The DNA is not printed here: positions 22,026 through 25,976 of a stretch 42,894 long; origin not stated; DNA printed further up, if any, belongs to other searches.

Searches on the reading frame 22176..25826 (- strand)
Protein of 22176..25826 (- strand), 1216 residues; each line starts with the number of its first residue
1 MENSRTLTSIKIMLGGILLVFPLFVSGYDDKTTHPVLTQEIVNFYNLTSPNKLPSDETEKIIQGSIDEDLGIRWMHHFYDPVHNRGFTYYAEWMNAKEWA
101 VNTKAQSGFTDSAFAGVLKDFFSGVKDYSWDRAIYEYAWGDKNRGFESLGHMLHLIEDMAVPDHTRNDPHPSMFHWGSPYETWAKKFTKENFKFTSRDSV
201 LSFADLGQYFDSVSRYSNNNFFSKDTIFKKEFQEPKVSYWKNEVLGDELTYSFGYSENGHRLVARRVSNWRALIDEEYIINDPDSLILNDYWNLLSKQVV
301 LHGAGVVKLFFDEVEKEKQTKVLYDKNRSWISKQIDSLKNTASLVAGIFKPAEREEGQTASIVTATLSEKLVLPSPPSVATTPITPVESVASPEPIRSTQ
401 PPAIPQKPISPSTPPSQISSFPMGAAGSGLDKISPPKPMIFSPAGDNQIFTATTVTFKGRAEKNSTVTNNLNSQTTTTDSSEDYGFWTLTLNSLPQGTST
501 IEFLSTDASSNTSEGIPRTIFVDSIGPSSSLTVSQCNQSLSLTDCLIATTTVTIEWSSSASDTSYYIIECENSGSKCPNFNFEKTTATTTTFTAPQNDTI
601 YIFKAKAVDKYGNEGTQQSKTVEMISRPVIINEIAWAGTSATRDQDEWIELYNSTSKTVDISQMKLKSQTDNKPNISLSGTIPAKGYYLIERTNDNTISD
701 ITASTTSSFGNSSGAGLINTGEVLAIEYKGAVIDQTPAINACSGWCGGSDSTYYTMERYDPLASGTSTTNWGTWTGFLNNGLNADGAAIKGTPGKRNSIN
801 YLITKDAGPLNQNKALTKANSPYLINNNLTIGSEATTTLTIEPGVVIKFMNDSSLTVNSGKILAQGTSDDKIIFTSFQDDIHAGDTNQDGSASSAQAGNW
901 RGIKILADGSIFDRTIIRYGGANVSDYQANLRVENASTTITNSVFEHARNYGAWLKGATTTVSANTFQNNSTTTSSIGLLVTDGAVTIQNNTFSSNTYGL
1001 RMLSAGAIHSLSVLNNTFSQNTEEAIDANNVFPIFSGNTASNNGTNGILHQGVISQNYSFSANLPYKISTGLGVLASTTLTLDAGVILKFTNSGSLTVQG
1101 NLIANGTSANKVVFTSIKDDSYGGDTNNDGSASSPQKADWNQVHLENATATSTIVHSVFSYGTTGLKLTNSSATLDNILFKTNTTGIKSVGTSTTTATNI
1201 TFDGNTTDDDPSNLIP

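Call 9: search_protein_families(library=pfam, proteins=[window:22176-25826:-])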
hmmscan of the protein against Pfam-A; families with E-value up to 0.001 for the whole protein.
window:22176-25826:- (1216 aa): 1 family
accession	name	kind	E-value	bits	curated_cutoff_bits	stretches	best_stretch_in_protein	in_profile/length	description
PF00932.25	LTD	-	2.8e-10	41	34.3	1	627-735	6-104/109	Lamin Tail Domain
